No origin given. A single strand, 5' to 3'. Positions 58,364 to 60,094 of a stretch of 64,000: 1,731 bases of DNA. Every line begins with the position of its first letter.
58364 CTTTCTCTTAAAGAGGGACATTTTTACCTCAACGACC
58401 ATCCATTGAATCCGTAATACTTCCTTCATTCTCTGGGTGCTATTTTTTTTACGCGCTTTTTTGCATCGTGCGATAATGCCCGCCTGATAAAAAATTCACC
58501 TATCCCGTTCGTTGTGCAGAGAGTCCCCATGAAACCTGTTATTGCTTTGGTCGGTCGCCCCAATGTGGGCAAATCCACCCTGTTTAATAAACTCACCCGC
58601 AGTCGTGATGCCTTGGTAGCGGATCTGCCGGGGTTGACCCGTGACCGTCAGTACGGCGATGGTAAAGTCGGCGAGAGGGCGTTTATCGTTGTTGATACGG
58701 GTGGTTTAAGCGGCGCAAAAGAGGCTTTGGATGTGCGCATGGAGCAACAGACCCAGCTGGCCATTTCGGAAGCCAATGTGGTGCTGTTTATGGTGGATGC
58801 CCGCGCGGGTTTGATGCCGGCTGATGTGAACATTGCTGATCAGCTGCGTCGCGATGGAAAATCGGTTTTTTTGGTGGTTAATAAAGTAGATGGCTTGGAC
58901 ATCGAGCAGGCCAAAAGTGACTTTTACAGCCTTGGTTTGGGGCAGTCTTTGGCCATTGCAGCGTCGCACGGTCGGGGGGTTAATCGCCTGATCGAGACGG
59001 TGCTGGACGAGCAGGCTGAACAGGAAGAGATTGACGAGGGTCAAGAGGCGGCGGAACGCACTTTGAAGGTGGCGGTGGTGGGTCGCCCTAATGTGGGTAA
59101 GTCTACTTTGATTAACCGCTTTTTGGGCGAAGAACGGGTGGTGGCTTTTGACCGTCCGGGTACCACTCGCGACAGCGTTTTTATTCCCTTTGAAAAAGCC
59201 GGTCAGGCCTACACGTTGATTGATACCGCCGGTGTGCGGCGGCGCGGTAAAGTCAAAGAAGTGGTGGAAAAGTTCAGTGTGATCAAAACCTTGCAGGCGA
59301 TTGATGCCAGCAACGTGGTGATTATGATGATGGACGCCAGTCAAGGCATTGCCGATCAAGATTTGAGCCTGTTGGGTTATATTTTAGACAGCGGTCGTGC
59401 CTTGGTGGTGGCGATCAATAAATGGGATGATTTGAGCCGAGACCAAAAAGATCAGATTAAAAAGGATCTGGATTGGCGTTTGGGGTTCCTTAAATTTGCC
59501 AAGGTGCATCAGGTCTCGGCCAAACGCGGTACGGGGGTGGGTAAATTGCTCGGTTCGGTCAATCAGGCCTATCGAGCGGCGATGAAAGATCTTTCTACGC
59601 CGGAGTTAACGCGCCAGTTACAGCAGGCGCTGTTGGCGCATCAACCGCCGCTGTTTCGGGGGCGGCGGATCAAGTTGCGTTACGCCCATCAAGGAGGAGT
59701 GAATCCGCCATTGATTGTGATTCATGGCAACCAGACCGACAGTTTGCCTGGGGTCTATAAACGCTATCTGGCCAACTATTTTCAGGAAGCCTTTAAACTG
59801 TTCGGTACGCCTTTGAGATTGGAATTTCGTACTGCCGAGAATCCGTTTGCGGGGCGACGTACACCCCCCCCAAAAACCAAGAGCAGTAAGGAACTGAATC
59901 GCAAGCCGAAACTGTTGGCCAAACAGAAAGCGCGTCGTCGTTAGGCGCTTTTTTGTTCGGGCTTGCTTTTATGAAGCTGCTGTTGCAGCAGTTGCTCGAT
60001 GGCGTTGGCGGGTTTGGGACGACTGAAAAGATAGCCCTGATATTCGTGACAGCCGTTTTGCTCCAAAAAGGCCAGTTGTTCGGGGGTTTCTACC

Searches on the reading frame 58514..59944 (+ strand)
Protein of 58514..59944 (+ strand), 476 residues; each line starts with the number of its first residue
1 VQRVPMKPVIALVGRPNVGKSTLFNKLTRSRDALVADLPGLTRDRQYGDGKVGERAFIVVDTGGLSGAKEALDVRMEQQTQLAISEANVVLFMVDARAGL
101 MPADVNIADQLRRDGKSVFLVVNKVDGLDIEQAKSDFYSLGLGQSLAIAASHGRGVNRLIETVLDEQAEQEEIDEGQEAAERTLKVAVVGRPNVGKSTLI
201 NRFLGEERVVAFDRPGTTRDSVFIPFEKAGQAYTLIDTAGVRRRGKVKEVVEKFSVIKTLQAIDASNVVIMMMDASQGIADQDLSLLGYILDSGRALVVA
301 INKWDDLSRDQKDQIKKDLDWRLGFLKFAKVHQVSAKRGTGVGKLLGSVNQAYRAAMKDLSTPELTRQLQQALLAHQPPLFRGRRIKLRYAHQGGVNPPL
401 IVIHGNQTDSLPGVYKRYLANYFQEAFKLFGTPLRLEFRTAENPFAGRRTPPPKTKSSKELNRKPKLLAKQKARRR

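Call 52: search_protein_families(library=pfam, proteins=[window:58514-59944:+], max_evalue=0.001)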
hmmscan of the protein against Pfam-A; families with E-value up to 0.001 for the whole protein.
window:58514-59944:+ (476 aa): 16 families
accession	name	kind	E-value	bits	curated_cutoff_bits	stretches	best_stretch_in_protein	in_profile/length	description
PF01926.29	MMR_HSR1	-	1.2e-53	180.5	21.9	2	10-124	2-113/113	50S ribosome-binding GTPase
PF02421.24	FeoB_N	-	3.4e-30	105.1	27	2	10-162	3-155/156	Ferrous iron transport protein B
PF14714.11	KH_dom-like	-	2.6e-26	92.1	27.3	1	361-439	3-81/81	KH-domain-like of EngA bacterial GTPase enzymes, C-terminal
PF00009.33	GTP_EFTU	-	1.5e-19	70.7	26.5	2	183-351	3-184/188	Elongation factor Tu GTP binding domain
PF00350.29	Dynamin_N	-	1.6e-12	48.2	27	0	186-210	1-25/168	Dynamin family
PF03193.22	RsgA_GTPase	-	2.2e-09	37.8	30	0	162-243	86-170/174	RsgA GTPase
PF13401.12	AAA_22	-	1.4e-06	29.1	27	0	8-43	6-33/130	AAA domain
PF03308.22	MeaB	-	2e-06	27.5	23.1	0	168-204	18-54/273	Methylmalonyl Co-A mutase-associated GTPase MeaB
PF08477.19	Roc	-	3e-06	27.9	27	0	185-207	1-23/119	Ras of Complex, Roc, domain of DAPkinase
PF04548.22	AIG1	-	7.5e-06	25.9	27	0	185-287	2-104/212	AIG1 family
PF05621.17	TniB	-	1.4e-05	25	22.4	0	179-210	31-62/189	Bacterial TniB protein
PF13479.12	AAA_24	-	1.7e-05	25.2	27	0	184-229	3-45/195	AAA domain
PF00005.33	ABC_tran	-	0.00014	22.9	25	0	5-30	9-34/137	ABC transporter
PF00071.28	Ras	-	0.00015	21.8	21.6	0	185-243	1-60/162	Ras family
PF03266.21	NTPase_1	-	0.00033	21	23.9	0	10-30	2-22/168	NTPase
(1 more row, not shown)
